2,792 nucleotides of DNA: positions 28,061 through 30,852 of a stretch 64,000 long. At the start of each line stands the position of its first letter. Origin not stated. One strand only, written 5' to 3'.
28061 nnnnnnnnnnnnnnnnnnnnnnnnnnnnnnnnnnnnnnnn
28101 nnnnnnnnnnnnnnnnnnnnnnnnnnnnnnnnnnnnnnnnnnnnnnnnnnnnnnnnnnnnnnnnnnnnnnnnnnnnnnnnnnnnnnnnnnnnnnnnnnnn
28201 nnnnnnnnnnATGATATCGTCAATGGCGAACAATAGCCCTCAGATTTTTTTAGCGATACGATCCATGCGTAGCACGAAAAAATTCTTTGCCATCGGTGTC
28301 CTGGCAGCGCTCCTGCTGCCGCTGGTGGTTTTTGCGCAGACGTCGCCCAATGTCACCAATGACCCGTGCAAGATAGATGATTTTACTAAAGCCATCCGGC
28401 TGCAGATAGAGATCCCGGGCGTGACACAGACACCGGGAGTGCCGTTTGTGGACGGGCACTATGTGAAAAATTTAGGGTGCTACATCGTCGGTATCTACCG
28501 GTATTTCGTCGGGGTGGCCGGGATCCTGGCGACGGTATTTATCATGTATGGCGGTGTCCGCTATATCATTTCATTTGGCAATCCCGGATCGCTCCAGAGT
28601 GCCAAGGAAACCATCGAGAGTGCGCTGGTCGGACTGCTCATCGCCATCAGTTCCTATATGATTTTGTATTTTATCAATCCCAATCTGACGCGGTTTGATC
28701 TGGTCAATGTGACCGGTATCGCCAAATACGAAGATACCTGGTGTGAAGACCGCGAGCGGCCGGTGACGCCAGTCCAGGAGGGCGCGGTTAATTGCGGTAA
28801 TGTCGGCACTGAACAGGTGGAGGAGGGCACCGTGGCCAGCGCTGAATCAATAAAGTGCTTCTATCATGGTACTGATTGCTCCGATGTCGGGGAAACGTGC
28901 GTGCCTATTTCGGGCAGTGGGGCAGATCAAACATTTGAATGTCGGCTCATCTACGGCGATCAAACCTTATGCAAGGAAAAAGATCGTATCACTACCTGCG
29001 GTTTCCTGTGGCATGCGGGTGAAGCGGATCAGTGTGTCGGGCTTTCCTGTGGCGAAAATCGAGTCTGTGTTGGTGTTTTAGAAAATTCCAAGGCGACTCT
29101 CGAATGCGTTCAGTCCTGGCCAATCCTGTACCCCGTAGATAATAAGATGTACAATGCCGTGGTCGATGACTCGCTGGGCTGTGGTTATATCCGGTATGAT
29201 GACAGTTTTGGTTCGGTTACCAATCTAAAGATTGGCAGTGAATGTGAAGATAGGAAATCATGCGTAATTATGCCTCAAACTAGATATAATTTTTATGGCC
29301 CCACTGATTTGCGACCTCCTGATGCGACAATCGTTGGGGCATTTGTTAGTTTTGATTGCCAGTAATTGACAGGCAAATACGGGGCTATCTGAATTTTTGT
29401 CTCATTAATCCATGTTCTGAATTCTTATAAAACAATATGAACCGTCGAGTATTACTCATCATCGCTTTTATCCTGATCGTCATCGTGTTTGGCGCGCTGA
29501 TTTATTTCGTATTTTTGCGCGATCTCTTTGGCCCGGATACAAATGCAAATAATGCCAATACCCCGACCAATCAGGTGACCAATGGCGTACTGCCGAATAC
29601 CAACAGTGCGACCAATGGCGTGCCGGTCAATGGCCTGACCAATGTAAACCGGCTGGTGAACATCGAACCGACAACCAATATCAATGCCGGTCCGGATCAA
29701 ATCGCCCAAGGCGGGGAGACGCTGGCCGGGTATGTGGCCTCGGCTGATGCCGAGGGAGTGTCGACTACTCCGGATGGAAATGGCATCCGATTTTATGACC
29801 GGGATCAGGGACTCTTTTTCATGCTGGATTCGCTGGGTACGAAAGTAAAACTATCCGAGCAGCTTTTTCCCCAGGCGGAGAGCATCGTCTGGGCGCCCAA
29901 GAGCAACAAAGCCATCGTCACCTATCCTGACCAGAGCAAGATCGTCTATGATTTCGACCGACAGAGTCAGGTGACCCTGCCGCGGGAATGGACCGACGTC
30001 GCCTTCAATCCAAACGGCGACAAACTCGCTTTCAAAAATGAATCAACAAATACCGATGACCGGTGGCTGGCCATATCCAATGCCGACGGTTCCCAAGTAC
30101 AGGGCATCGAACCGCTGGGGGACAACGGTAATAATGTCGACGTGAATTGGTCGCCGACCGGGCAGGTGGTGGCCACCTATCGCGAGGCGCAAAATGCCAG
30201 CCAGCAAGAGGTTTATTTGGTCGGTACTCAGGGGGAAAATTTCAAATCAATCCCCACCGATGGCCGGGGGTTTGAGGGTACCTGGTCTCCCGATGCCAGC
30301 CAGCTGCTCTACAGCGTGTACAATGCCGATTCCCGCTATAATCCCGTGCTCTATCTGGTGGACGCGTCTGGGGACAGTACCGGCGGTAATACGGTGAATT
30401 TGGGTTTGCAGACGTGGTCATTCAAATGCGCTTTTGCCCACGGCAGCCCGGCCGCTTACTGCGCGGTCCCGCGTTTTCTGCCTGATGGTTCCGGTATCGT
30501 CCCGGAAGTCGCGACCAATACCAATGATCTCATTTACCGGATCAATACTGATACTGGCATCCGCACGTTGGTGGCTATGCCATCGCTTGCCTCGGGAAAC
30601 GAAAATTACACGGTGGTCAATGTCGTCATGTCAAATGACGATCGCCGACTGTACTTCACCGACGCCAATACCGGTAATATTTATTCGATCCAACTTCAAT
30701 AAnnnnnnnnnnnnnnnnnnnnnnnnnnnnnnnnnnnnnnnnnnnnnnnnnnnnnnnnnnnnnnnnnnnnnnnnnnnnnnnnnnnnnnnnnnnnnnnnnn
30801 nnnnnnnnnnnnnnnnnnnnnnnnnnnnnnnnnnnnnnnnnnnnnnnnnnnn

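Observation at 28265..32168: Shuffled, near-identical twin-helix hydrophobic module in two Cys-rich secreted proteins, one fused to an SLT transglycosylase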

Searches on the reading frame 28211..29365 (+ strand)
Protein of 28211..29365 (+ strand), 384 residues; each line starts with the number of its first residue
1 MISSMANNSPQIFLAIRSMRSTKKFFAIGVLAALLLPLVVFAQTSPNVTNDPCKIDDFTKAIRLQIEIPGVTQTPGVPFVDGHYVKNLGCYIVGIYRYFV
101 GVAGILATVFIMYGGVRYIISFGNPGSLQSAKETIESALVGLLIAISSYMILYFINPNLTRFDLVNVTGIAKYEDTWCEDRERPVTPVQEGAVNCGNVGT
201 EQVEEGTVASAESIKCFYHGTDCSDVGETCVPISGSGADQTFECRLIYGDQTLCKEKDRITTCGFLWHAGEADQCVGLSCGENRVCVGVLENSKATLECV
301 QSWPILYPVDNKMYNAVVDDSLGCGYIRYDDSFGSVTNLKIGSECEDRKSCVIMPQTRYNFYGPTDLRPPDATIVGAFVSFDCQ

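Call 3: search_protein_families(library=pfam, proteins=[window:28211-29365:+], max_evalue=0.1)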
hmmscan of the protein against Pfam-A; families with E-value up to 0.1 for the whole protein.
window:28211-29365:+ (384 aa): 1 family
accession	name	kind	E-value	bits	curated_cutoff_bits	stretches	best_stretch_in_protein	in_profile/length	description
PF18895.5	T4SS_pilin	-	2.6e-07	31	26.6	1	95-155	12-71/71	Type IV secretion system pilin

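Call 12: find_homologous_proteins(query=window:28211-29362:+)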
Query window:28211-29362:+ (384 aa): 33 proteins with E <= 0.001 among 7497 candidates.
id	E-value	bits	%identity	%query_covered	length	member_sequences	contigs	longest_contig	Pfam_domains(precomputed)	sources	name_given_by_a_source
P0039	1.5e-259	878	99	99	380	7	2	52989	PF18895.6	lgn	-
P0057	8.6e-132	458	56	96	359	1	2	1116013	PF18895.6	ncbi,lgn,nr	ncbi:MAG: hypothetical protein HZC01_01310 [Candidatus Kerfeldbacteria bacterium]|nr:hypothetical pr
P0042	2.5e-59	219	38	95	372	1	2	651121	PF18895.6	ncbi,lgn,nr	ncbi:MAG: pilin [Patescibacteria group bacterium]|nr:pilin [Patescibacteria group bacterium] MDD5715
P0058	5.8e-53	198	63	38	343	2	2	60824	-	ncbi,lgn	-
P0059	3.6e-51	192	49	54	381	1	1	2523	PF18895.6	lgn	-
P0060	5.4e-51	192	50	55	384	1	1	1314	PF18895.6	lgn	-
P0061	2.8e-48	183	45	64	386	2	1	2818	PF18895.6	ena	-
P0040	3.4e-48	183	55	41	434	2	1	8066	-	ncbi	-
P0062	5.2e-45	172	48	53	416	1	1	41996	PF18895.6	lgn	-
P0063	6.2e-44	169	49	48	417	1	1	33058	-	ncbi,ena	-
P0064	6.9e-44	168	45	56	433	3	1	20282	PF18895.6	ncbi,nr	ncbi:pilin [Patescibacteria group bacterium]|nr:pilin [Patescibacteria group bacterium]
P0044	5.2e-41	159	40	64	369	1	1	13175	PF18895.6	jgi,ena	-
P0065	9.1e-39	152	44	53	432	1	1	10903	PF18895.6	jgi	-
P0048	1.2e-38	151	43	54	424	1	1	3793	PF18895.6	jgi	jgi:hypothetical protein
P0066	2.0e-37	147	47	45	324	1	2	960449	-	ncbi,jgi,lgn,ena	ncbi:MAG: pilin [Patescibacteria group bacterium]|jgi:hypothetical protein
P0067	9.8e-36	142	44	47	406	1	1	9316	PF18895.6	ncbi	-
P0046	3.5e-33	133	42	47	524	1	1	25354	PF18895.6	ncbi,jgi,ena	-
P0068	8.3e-32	129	46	41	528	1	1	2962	PF18895.6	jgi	-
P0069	4.0e-30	123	47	34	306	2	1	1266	PF18895.6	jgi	-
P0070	5.2e-30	123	49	36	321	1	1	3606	PF18895.6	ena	-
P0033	1.8e-29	121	45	41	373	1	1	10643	PF18895.6,PF01464.26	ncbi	ncbi:MAG: transglycosylase SLT domain-containing protein [Patescibacteria group bacterium]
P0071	8.9e-29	119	47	38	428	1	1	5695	PF18895.6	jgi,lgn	jgi:hypothetical protein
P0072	5.1e-26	110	40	47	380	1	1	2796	PF18895.6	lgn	-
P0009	1.9e-25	108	54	33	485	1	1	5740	PF18895.6,PF01464.26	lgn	-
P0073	3.0e-25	107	45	34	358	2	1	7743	PF18895.6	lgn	-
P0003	7.8e-23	99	53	31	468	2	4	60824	PF18895.6,PF01464.26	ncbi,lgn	-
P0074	4.1e-19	87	43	36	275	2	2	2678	PF18895.6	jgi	-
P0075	4.5e-19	87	40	35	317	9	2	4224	PF18895.6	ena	-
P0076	7.4e-19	86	38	36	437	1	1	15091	PF18895.6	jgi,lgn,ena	-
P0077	1.9e-17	81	39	34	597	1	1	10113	PF18895.6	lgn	-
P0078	3.2e-13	67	26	85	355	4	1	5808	PF18895.6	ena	-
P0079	2.1e-12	65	27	89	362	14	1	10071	PF18895.6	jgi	-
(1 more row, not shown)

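Call 49: predict_structure(alignment_id=A5)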
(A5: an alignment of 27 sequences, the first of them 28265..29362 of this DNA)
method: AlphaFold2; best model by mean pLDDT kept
length: 366 residues; sequences in the alignment: 27
mean_pLDDT: 75.8   pTM: 0.39
mean pLDDT of the five models: 75.8, 75.4, 71.2, 70.0, 69.4
residues with pLDDT >= 90: 60; 70-90: 191; 50-70: 86; < 50: 29
segments of 3 or more residues with pLDDT < 50: 21-27, 146-152, 238-245, 253-256
pLDDT, mean of each block of 10 residues (from residue 1): 62 61 45 81 89 83 87 85 84 89 89 91 86 78 49 66 91 92 74 74 80 81 79 56 46 52 78 72 86 87 90 74 86 71 66 68 75
secondary structure, 60 per line:
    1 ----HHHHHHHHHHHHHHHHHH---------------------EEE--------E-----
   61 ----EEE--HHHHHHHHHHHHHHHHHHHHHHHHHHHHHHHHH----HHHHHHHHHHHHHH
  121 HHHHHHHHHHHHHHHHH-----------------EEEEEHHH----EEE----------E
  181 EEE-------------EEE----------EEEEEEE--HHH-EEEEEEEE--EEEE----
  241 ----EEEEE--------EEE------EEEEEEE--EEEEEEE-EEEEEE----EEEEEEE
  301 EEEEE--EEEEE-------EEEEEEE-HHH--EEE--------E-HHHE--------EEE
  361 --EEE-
elements in order: H5-22 E44-46 E65-67 H70-102 H107-137 E155-159 E167-169 E180-183 E197-199 E210-216 E223-230 E233-236 E245-249 E258-260 E267-273 E276-282 E284-289 E294-305 E308-312 E320-326 E333-335 E358-360 E363-365

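Call 56: search_protein_families(library=ncbifam, proteins=[window:28211-29362:+], max_evalue=0.1)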
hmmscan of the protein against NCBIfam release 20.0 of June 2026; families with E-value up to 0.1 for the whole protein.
window:28211-29362:+ (384 aa): 1 family
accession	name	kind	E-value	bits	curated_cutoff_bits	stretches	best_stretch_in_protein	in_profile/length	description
NF045849.1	ICE_MMCAP2_0565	equivalog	0.0079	15.9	40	1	87-155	8-76/80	Mbov_0395 family pilin-like conjugal transfer protein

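Call 57: fold_search(model_id=the predicted structure, library=pdb)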
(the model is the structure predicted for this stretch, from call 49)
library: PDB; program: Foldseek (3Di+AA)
matches with E <= 10: 201; with E <= 0.001: 0
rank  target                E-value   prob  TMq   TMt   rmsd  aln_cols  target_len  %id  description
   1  7n0a_C                6.7e-01  0.13  0.12  0.21  16.3       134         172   16  Structure of Human Leukaemia Inhibitory Factor with Fab MSC1 (released 2022-06-15)
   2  5da9_A                1.0e+00  0.11  0.15  0.13  18.3       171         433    9  ATP-gamma-S bound Rad50 from Chaetomium thermophilum in complex with the Rad50-binding domain of Mre11 (released 2016-03-02)
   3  6nxf_B                1.3e+00  0.04  0.08  0.17  12.6        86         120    8  Crystal structure of mouse REC114 PH domain in complex with ANKRD31 C terminus (released 2019-04-24)
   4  4bpd_F                1.7e+00  0.12  0.12  0.30   8.6       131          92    6  Structure determination of an integral membrane kinase (released 2014-05-07)
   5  2b5u_A                1.7e+00  0.06  0.12  0.10  30.3       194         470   12  Crystal Structure Of Colicin E3 V206C Mutant In Complex With Its Immunity Protein (released 2006-11-07)
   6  5dwk_C                1.8e+00  0.23  0.15  0.40   8.3       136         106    9  Diacylglycerol Kinase solved by multi crystal multi orientation native SAD (released 2016-03-23)
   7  6tut_O                1.9e+00  0.15  0.14  0.10   9.2       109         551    7  Cryo-EM structure of the RNA Polymerase III-Maf1 complex (released 2020-02-19)
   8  4cjz_A                2.0e+00  0.10  0.13  0.29   9.1       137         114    9  Crystal structure of the integral membrane diacylglycerol kinase DgkA- 9.9, delta 4 (released 2015-01-28)
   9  2x2s_C                2.0e+00  0.02  0.07  0.14  18.2       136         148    7  Crystal structure of Sclerotinia sclerotiorum agglutinin SSA (released 2010-05-26)
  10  3ze3_E                2.2e+00  0.47  0.15  0.53   4.7        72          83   11  Crystal structure of the integral membrane diacylglycerol kinase - delta7 (released 2013-05-22)
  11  1ku9_A                2.2e+00  0.33  0.18  0.37   4.6        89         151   10  X-ray Structure of a Methanococcus jannaschii DNA-Binding Protein: Implications for Antibiotic Resistance in Staphyloc (released 2002-12-25)
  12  1jch_A                2.2e+00  0.03  0.10  0.08  28.4       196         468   11  Crystal Structure of Colicin E3 in Complex with its Immunity Protein (released 2001-11-30)
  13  8hlc_A                2.2e+00  0.03  0.10  0.04  17.1       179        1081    9  S protein of SARS-CoV-2 in complex with 3711 (released 2024-06-05)
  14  7dwy_A                2.2e+00  0.03  0.10  0.04  17.1       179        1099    9  S protein of SARS-CoV-2 in the locked conformation (released 2021-03-31)
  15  7x08_A                2.2e+00  0.03  0.10  0.04  17.1       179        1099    9  S protein of SARS-CoV-2 in complex with 2G1 (released 2022-03-09)
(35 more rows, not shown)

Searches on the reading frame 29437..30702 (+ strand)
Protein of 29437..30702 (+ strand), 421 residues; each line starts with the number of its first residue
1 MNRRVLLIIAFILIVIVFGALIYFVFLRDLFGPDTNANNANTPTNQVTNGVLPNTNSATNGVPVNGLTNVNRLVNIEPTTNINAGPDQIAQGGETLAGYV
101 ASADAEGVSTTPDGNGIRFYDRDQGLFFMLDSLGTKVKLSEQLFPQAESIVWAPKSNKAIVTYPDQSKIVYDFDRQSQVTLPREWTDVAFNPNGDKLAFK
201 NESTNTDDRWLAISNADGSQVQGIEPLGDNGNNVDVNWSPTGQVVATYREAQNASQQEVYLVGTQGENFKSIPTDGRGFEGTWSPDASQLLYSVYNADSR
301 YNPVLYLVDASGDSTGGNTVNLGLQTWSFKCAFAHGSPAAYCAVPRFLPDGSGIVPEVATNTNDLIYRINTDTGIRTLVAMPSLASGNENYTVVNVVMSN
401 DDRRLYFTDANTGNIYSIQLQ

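Call 3: search_protein_families(library=pfam, proteins=[window:29437-30702:+], max_evalue=0.1)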
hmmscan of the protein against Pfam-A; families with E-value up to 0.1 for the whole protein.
window:29437-30702:+ (421 aa): 4 families
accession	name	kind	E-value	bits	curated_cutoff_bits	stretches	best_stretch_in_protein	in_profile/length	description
PF25174.1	Beta-prop_THOC3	-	1.8e-05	24.3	305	1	185-293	5-106/272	THOC3 beta-propeller domain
PF07676.18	PD40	-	0.022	15.1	20.9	0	272-294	5-27/38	WD40-like Beta Propeller Repeat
PF16118.10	DUF4834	-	0.059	14.7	27.8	0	6-51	5-50/99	Domain of unknown function (DUF4834)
PF06024.17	Orf78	-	0.09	13.5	29.4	0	5-29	65-89/101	Orf78 (ac78)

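Call 56: search_protein_families(library=ncbifam, proteins=[window:29437-30699:+], max_evalue=0.1)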
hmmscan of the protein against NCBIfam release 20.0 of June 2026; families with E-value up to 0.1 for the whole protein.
window:29437-30699:+ (421 aa): 1 family
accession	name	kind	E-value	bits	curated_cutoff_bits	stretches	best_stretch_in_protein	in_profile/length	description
TIGR02800.1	propeller_TolB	equivalog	2.5e-09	36.6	343.15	1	187-310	283-397/418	Tol-Pal system beta propeller repeat protein TolB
